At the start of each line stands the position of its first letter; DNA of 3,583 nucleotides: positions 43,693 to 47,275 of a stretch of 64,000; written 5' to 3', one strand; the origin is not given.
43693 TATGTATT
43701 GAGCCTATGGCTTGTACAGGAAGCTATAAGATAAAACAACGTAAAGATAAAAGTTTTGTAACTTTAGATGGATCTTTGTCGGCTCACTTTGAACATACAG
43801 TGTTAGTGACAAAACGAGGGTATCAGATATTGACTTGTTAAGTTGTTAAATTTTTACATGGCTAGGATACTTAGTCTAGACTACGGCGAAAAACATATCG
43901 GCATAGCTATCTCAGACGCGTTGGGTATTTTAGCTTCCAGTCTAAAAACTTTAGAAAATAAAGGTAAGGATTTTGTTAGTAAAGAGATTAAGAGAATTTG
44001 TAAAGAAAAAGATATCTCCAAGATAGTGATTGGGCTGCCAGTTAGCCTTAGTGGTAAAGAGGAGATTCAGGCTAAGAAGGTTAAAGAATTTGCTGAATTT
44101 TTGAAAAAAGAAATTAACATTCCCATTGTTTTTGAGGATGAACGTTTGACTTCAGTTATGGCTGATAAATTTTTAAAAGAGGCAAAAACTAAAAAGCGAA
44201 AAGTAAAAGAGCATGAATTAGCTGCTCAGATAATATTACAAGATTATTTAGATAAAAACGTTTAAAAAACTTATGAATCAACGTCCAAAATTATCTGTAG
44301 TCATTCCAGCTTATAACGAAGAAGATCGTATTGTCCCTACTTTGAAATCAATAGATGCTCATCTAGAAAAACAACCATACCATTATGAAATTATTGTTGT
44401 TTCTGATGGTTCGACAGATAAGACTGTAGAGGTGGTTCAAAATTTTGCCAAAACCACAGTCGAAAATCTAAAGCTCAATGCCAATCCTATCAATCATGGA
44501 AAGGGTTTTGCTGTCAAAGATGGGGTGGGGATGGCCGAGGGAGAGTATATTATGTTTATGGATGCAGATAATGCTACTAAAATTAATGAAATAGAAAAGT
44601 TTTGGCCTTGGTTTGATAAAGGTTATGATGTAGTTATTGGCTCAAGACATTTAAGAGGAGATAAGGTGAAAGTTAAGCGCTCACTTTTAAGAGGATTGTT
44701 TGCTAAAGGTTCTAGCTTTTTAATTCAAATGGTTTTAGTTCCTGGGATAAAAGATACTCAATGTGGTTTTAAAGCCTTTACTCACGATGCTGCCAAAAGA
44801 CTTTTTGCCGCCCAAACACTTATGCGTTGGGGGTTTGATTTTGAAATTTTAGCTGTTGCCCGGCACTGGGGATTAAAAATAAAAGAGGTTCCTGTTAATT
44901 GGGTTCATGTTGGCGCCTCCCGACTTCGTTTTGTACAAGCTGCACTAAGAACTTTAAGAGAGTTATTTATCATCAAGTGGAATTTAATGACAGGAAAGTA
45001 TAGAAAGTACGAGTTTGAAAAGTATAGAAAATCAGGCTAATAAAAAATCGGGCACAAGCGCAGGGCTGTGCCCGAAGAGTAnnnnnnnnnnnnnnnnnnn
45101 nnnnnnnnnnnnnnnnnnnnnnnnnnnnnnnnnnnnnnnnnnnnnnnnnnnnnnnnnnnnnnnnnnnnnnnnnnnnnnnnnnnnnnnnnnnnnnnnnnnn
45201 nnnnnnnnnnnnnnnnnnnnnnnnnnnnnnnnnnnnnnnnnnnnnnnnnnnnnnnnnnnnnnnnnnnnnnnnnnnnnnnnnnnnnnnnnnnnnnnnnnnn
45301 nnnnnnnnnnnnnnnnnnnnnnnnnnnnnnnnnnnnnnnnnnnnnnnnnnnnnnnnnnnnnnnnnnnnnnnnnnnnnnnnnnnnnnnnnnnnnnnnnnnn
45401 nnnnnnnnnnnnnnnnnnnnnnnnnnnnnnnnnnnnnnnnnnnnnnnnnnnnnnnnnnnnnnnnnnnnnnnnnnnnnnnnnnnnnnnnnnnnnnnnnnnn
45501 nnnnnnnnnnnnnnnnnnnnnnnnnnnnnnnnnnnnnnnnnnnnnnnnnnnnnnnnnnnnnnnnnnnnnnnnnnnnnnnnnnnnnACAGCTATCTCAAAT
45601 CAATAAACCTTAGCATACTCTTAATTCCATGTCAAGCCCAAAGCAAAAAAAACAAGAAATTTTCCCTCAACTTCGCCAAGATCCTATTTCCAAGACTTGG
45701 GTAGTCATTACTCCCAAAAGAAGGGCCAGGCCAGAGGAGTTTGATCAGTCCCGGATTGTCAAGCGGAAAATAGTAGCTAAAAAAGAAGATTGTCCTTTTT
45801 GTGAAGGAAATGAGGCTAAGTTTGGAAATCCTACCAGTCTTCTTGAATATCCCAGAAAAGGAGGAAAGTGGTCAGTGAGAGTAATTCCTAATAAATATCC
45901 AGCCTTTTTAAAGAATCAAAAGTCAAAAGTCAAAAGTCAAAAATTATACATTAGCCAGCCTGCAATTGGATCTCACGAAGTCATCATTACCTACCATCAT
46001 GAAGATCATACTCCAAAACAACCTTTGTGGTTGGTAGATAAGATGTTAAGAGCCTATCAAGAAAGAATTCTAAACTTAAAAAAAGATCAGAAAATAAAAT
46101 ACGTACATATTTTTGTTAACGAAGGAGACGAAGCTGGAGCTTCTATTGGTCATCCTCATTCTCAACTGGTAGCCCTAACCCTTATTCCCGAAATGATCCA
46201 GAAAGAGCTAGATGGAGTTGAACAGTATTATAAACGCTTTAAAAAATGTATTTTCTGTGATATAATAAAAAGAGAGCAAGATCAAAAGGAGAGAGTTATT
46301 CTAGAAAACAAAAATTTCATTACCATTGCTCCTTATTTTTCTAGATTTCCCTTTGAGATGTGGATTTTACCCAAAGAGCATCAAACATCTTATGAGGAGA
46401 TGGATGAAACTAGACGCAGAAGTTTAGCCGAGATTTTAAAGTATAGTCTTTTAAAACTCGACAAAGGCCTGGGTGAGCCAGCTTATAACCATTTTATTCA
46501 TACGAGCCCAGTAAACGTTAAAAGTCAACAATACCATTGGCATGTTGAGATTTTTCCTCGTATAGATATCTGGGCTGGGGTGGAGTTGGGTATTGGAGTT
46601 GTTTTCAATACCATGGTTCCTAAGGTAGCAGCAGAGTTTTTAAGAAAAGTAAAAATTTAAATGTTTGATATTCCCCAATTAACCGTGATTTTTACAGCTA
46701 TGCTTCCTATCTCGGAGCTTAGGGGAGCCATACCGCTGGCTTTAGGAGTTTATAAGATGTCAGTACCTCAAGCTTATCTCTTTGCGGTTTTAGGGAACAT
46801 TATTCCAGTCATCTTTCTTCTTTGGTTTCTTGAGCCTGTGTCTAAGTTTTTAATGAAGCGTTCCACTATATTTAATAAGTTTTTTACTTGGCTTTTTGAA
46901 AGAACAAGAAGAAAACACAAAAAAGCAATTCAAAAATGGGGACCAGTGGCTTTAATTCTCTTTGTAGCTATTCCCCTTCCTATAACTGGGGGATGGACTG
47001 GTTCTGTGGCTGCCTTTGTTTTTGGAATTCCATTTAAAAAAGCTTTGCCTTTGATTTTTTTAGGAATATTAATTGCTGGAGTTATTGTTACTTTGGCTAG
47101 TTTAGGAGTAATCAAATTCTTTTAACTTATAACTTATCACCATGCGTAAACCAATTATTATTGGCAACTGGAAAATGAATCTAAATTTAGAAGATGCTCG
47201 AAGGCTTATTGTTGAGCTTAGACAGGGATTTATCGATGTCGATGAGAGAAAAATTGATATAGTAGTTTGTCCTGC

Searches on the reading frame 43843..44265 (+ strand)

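Call 95: search_protein_families(library=pfam, proteins=[window:43843-44265:+], max_evalue=0.01)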
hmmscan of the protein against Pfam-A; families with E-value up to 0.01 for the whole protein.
window:43843-44265:+ (140 aa): 1 family
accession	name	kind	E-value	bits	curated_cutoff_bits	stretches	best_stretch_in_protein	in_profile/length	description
PF03652.20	RuvX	-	7.7e-41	140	29.2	1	8-137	2-133/134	Holliday junction resolvase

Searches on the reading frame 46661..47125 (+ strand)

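Call 95: search_protein_families(library=pfam, proteins=[window:46661-47125:+], max_evalue=0.01)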
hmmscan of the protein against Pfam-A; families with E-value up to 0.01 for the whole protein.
window:46661-47125:+ (154 aa): 1 family
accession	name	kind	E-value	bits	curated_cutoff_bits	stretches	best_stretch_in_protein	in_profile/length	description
PF06695.16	Sm_multidrug_ex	-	1e-40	139.5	30.7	1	19-142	1-121/121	Putative small multi-drug export protein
